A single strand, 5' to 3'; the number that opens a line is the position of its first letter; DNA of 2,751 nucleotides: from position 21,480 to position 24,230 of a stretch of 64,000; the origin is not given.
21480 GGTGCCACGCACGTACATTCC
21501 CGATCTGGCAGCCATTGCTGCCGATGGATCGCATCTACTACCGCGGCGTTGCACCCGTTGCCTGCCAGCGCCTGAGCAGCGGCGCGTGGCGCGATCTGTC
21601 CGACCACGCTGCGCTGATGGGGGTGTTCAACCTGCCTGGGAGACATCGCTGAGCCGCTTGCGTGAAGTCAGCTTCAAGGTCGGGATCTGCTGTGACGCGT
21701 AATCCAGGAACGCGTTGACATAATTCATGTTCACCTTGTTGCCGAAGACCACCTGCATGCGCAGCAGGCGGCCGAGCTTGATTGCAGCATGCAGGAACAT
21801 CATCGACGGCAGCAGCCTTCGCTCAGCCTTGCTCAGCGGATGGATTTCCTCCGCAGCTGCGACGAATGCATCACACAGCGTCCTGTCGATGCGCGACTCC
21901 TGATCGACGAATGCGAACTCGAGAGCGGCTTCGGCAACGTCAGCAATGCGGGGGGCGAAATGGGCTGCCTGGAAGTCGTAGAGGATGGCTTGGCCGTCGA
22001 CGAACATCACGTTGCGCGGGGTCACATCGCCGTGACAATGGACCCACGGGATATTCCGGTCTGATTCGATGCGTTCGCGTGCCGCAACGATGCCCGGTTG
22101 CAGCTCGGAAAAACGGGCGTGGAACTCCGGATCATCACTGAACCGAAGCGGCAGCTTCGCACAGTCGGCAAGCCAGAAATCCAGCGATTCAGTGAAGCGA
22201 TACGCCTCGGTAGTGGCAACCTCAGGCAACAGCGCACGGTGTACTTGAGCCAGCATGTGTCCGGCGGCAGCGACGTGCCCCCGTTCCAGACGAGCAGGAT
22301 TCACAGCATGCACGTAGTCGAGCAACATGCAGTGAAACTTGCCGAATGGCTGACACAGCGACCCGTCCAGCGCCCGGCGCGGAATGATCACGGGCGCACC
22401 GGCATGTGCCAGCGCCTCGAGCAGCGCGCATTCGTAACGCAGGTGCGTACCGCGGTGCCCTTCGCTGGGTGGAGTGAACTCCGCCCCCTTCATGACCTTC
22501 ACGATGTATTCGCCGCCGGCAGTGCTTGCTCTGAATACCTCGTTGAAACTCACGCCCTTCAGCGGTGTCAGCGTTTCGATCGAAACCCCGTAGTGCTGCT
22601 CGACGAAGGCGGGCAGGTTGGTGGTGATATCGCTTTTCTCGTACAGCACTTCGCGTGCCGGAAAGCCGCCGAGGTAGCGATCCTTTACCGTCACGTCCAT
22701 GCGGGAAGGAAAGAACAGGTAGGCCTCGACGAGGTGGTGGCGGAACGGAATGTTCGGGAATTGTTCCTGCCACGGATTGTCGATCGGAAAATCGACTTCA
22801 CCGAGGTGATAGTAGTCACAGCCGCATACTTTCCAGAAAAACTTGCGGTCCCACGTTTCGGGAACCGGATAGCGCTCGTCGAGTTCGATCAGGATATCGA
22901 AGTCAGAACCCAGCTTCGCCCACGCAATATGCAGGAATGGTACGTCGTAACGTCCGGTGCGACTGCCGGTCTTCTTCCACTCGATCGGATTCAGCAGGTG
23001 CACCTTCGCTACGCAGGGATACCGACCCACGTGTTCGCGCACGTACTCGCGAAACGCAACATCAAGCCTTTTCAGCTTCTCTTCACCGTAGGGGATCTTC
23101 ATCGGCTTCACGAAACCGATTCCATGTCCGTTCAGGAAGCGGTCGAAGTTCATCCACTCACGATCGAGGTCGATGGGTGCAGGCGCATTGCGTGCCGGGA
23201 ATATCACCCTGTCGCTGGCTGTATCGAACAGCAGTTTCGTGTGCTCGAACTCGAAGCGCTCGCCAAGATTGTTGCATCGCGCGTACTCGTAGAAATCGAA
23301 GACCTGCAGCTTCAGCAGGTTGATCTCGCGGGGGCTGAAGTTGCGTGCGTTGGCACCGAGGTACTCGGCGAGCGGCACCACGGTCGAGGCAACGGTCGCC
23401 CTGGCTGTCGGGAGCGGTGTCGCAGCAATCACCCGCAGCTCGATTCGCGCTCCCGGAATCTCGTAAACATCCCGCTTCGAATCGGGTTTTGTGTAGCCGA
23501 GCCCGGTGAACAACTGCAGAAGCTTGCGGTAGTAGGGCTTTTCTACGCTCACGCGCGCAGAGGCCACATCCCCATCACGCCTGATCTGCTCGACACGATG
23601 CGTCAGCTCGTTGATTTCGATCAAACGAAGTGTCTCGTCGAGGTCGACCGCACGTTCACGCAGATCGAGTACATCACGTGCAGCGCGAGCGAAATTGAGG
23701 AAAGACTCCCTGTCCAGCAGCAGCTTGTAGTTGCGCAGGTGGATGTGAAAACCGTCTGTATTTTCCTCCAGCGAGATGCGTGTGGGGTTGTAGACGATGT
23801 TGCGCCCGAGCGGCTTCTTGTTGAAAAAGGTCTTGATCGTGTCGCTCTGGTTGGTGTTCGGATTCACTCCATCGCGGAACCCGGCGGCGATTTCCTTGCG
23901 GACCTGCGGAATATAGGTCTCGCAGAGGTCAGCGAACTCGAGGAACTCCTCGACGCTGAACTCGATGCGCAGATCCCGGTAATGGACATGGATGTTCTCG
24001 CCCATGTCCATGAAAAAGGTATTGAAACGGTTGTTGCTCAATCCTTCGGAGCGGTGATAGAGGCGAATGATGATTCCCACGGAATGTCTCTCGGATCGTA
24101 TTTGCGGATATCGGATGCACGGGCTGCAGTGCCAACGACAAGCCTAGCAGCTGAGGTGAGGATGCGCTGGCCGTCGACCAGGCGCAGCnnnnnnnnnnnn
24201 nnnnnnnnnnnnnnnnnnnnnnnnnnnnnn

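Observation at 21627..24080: Orphan 817-aa multidomain protein (novel duplicated N-terminal module, possible NTase segment, APH-like kinase) downstream of SOS-controlled dnaE2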

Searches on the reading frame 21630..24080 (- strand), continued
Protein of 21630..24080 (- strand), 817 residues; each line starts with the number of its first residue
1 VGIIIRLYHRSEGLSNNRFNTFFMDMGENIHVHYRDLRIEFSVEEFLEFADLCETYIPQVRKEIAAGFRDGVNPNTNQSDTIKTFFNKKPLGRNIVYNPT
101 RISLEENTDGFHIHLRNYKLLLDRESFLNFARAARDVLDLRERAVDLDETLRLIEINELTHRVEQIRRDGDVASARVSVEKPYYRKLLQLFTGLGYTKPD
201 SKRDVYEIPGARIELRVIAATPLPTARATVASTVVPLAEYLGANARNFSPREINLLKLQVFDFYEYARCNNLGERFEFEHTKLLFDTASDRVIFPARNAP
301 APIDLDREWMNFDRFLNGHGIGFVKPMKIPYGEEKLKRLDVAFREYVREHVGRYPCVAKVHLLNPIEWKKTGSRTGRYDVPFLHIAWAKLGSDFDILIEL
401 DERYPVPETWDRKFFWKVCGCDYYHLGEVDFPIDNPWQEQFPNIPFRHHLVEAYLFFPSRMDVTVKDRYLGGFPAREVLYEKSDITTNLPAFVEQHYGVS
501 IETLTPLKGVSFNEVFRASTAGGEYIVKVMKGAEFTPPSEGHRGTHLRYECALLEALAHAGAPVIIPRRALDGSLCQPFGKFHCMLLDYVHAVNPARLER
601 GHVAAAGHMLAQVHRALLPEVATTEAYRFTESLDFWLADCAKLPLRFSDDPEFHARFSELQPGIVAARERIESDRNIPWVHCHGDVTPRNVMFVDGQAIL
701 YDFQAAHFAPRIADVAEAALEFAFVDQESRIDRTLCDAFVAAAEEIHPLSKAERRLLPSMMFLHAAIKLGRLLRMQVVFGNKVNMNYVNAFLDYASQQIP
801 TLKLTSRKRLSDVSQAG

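Call 16: find_encoding_contigs(protein=P0014, flank=10000, max_places=2)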
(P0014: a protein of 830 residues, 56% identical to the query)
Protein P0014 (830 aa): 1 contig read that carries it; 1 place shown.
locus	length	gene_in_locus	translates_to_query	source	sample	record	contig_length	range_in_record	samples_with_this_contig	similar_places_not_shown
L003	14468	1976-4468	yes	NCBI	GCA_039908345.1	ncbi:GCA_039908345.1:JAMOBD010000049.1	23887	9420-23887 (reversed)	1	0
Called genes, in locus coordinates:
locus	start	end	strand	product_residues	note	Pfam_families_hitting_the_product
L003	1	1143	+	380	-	?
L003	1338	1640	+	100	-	-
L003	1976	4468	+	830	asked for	PF01636:APH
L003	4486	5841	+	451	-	PF07719:TPR_2 (faint), PF13181:TPR_8 (faint), PF13432:TPR_16 (faint), PF13414:TPR_11 (faint)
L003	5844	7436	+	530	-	PF11397:GlcNAc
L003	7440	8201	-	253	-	-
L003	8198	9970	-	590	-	PF02518:HATPase_c (weak), PF13589:HATPase_c_3, PF01119:DNA_mis_repair, PF08676:MutL_C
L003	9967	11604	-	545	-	PF00342:PGI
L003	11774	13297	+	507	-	PF00772:DnaB, PF03796:DnaB_C, PF13481:AAA_25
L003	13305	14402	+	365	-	PF01168:Ala_racemase_N, PF00842:Ala_racemase_C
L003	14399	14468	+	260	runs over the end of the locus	PF02405:MlaE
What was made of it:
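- A cytoplasmic GlcNAc-transferase gene lies two genes downstream of X in Magnetospirillum sp. WYHS-4 (call 16).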

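Call 17: find_encoding_contigs(protein=P0054, flank=10000, max_places=2)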
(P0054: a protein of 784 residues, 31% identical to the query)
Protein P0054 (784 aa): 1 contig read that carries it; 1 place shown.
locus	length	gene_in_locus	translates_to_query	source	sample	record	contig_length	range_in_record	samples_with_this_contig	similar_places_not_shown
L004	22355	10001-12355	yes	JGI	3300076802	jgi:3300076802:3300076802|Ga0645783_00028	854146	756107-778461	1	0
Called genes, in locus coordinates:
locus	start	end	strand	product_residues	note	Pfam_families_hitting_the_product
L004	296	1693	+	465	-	PF02321:OEP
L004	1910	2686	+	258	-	PF06035:Peptidase_C93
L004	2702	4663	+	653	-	PF16448:LapD_MoxY_N, PF00990:GGDEF, PF00563:EAL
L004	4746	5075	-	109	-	-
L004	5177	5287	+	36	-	-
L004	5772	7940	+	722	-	PF03412:Peptidase_C39, PF00664:ABC_membrane, PF00005:ABC_tran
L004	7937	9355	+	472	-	PF25994:HH_AprE, PF26002:Beta-barrel_AprE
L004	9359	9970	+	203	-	PF08281:Sigma70_r4_2 (faint), PF00196:GerE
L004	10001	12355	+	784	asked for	PF01636:APH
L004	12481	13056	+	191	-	PF00210:Ferritin, PF02915:Rubrerythrin, PF23458:DUF7130 (weak), PF21349:RUBY_RBDX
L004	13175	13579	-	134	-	PF01741:MscL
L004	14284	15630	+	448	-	PF14559:TPR_19, PF23914:TPR_CcmH_CycH, PF13414:TPR_11, PF13432:TPR_16, PF14559:TPR_19, PF13424:TPR_12, PF08241:Methyltransf_11, PF08242:Methyltransf_12, +30 more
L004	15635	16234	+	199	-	-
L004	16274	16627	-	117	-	PF09411:PagL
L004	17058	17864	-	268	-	PF02782:FGGY_C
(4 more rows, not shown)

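Call 19: find_encoding_contigs(protein=P0058, flank=10000, max_places=2)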
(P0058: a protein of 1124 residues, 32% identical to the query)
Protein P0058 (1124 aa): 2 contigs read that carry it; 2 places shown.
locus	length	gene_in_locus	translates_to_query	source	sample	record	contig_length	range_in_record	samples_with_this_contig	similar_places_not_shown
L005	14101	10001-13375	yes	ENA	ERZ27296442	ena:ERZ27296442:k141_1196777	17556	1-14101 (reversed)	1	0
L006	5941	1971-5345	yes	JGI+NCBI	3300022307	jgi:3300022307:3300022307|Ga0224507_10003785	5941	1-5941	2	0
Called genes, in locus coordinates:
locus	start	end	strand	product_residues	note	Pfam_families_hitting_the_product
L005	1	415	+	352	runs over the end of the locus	PF03747:ADP_ribosyl_GH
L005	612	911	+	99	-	-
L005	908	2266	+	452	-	PF02321:OEP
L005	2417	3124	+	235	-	PF06035:Peptidase_C93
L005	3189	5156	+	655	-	PF16448:LapD_MoxY_N, PF00990:GGDEF, PF00563:EAL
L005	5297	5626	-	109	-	-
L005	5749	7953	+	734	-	PF03412:Peptidase_C39, PF00664:ABC_membrane, PF00005:ABC_tran, PF13304:AAA_21 (faint)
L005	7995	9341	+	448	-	PF25917:BSH_RND (faint), PF25994:HH_AprE, PF26002:Beta-barrel_AprE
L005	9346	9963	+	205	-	PF00196:GerE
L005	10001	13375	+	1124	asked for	PF01636:APH, PF04055:Radical_SAM, PF13353:Fer4_12, PF13186:SPASM (weak)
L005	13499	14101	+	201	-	?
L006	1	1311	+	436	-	PF25917:BSH_RND (faint), PF25994:HH_AprE, PF26002:Beta-barrel_AprE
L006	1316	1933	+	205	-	PF00196:GerE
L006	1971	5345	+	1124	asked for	PF01636:APH, PF04055:Radical_SAM, PF13353:Fer4_12, PF13186:SPASM (weak)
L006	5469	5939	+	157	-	?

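Call 20: find_encoding_contigs(protein=P0042, flank=10000, max_places=2)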
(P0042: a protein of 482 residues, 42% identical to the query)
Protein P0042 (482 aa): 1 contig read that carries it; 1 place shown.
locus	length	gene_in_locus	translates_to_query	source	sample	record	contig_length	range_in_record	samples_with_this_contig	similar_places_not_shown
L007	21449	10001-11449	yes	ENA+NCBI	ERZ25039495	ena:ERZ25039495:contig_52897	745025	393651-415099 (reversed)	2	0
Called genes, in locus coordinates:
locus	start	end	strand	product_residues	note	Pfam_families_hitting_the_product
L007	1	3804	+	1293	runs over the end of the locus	PF00664:ABC_membrane, PF00005:ABC_tran, PF13191:AAA_16 (faint), PF13555:AAA_29 (faint), PF02463:SMC_N (faint), PF06414:Zeta_toxin (faint), PF00664:ABC_membrane, PF00005:ABC_tran, +3 more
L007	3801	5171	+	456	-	PF25919:BSH_CusB (faint), PF25994:HH_AprE, PF26002:Beta-barrel_AprE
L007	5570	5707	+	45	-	-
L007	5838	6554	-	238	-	-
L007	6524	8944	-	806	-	-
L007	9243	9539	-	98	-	-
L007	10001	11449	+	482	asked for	-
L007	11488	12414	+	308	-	PF01636:APH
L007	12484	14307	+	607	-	-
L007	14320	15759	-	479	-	PF08245:Mur_ligase_M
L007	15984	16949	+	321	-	-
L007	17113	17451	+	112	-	PF00543:P-II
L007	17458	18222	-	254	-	PF01545:Cation_efflux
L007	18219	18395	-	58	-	-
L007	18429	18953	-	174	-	PF00877:NLPC_P60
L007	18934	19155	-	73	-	-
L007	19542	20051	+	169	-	-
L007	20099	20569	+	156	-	-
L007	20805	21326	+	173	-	-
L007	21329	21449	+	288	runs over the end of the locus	PF04116:FA_hydroxylase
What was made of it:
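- Split versions keep the N-terminal protein and a separate APH gene adjacent to each other (call 20).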

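Call 24: find_encoding_contigs(protein=P0097, flank=10000, max_places=2)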
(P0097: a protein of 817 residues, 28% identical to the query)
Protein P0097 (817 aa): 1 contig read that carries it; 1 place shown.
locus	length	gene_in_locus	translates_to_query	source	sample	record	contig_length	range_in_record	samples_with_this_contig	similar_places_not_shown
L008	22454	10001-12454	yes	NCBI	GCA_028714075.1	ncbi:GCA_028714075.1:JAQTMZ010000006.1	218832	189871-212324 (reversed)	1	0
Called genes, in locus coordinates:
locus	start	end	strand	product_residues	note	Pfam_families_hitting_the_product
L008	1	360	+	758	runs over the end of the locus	PF00072:Response_reg, PF19610:DUF6115 (weak), PF00196:GerE, PF04545:Sigma70_r4 (faint), PF08281:Sigma70_r4_2 (faint), PF13191:AAA_16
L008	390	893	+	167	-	PF00072:Response_reg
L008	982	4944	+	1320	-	PF00664:ABC_membrane, PF13191:AAA_16 (faint), PF00005:ABC_tran, PF02463:SMC_N (faint), PF06414:Zeta_toxin (faint), PF13304:AAA_21 (faint), PF00664:ABC_membrane, PF00005:ABC_tran, +1 more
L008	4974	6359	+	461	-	PF25973:BSH_CzcB (faint), PF25994:HH_AprE, PF26002:Beta-barrel_AprE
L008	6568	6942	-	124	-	-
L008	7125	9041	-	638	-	-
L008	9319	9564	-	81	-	-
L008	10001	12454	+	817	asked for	PF01636:APH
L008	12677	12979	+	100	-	-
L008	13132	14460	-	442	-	PF00072:Response_reg, PF13487:HD_5, PF01966:HD (weak)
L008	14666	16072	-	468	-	PF01590:GAF (weak), PF13185:GAF_2, PF02518:HATPase_c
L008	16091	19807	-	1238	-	PF00672:HAMP, PF00989:PAS, PF13426:PAS_9, PF00989:PAS, PF13426:PAS_9, PF00990:GGDEF, PF00563:EAL, PF00072:Response_reg, +4 more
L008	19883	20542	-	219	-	PF12945:PilZNR, PF07238:PilZ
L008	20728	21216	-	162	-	PF13690:CheX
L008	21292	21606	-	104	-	PF01740:STAS, PF13466:STAS_2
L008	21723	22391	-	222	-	PF00072:Response_reg, PF08281:Sigma70_r4_2, PF00196:GerE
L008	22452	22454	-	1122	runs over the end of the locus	PF08447:PAS_3, PF00989:PAS, PF08447:PAS_3, PF08448:PAS_4, PF13426:PAS_9, PF00989:PAS (weak), PF13426:PAS_9, PF02518:HATPase_c, +1 more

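Call 25: find_encoding_contigs(protein=P0075, flank=10000, max_places=2)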
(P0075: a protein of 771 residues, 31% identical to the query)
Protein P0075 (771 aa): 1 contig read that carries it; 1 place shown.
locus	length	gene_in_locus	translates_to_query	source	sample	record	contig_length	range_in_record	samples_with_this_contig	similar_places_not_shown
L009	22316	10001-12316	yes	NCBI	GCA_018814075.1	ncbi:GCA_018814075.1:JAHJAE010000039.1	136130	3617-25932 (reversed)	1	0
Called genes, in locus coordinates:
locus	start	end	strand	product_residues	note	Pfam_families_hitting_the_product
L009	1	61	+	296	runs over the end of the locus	PF02653:BPD_transp_2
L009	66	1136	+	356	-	PF02653:BPD_transp_2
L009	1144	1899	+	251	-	PF00005:ABC_tran, PF13304:AAA_21 (faint), PF12399:BCA_ABC_TP_C (weak)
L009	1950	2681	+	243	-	PF00005:ABC_tran, PF13304:AAA_21 (faint), PF12399:BCA_ABC_TP_C (faint)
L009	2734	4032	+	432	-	PF00501:AMP-binding, PF14535:AMP-binding_C_2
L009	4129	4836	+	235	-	PF01138:RNase_PH, PF03725:RNase_PH_C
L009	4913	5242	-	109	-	-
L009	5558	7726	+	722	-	PF03412:Peptidase_C39, PF00664:ABC_membrane, PF00005:ABC_tran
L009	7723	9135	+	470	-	PF25994:HH_AprE, PF26002:Beta-barrel_AprE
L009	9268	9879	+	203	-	PF00196:GerE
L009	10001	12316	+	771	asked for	PF27663:Spore_coat_YutH (weak), PF01636:APH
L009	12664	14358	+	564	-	PF09924:LPG_synthase_C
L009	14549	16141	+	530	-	PF00932:LTD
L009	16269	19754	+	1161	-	PF08245:Mur_ligase_M, PF09587:PGA_cap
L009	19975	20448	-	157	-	PF00856:SET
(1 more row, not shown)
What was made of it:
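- ABC-AprE-GerE-X (calls 17, 19, 25);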

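Call 37: search_protein_families(library=pfam, proteins=[L007:12484-14307:+, L008:12677-12979:+], max_evalue=0.1)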
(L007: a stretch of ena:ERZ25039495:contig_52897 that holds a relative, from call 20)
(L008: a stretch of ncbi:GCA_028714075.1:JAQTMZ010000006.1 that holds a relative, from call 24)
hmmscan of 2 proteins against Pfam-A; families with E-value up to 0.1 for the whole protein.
L007:12484-14307:+ (607 aa): 0 families

L008:12677-12979:+ (100 aa): 0 families

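Call 90: search_protein_families(library=ncbifam, proteins=[L008:8701-9717:+], max_evalue=0.01)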
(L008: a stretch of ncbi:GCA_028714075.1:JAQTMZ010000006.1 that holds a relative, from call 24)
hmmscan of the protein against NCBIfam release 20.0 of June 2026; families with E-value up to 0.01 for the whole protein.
L008:8701-9717:+ (339 aa): 3 families
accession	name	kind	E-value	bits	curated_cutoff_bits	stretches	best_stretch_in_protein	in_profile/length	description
NF035945.1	Zn_serralysin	subfamily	3.4e-08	33.1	500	1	211-263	322-374/462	serralysin family metalloprotease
NF053766.1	ZapA_metallo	exception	2.9e-06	26.6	940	1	215-263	345-394/483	ZapA family metalloprotease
NF033943.0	RTX_toxin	subfamily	3.1e-06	25.7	1000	1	205-273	666-732/930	RTX family hemolysin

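Call 93: list_cluster_members(proteins=[P0001, P0002])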
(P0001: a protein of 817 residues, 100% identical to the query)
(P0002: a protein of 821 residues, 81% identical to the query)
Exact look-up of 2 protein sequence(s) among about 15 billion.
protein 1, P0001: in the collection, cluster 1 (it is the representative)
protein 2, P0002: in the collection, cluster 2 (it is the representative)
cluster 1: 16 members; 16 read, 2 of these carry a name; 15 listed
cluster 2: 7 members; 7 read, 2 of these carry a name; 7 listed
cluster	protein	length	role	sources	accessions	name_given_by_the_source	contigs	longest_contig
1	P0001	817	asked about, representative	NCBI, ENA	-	-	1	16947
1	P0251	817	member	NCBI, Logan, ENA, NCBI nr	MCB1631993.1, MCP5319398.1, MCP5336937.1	MAG: phosphotransferase [Pseudomonadales bacterium] | phosphotransferase [Pseudomonadales bacterium]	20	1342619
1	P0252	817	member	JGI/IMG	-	Ser/Thr protein kinase RdoA (MazF antagonist)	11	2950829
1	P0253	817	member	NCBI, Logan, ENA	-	-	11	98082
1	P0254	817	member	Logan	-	-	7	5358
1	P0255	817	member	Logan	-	-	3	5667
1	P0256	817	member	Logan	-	-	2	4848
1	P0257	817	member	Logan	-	-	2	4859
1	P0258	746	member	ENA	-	-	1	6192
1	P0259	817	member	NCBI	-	-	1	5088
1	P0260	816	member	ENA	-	-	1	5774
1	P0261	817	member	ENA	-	-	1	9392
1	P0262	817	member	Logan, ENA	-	-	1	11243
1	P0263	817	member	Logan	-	-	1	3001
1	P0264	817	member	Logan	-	-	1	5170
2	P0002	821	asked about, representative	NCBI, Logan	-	-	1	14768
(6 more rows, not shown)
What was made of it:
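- On Type II homoserine kinase (NF003558 / TIGR00938): The public label 'homoserine kinase' (call 93) is therefore unsupported.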

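Call 96: search_solved_structures(query=L007:12484-14307:+, max_evalue=1)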
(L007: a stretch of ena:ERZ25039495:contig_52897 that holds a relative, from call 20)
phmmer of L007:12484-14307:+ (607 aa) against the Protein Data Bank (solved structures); distinct sequences matched with E-value up to 1: 3.
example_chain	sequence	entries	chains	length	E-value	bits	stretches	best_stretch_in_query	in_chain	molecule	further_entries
1qr0_A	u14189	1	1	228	0.056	15.2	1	377-417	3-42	4'-PHOSPHOPANTETHEINYL TRANSFERASE SFP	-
4mrt_A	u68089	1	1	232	0.057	15.2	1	377-417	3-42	4'-phosphopantetheinyl transferase sfp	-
3hx1_A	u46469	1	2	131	0.21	13.3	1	72-166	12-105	Slr1951 protein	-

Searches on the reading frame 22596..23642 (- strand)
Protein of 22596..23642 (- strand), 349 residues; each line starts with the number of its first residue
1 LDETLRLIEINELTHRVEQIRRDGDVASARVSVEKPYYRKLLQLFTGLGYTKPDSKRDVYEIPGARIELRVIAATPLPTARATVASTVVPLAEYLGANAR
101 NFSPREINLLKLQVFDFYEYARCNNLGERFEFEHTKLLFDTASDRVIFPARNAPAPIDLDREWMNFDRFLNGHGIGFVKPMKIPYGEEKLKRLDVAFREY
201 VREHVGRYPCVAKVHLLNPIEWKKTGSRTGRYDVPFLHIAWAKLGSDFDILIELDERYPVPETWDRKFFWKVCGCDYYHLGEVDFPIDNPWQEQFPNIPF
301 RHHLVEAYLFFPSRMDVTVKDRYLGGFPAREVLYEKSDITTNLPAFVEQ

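Call 98: search_solved_structures(query=window:22596-23642:-, max_evalue=10)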
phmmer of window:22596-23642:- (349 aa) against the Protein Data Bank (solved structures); distinct sequences matched with E-value up to 10: 4.
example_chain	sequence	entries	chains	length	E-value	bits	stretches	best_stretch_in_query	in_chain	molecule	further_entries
5uj0_A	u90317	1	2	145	1.3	11.2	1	227-276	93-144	Polynucleotide kinase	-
4hre_A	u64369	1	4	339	1.3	11.2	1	157-254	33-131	Annexin A2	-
6mhj_A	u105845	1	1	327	1.3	11.2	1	159-205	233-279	Botulinum neurotoxin type A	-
6dkk_A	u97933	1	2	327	1.3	11.2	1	159-205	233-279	Botulinum neurotoxin type A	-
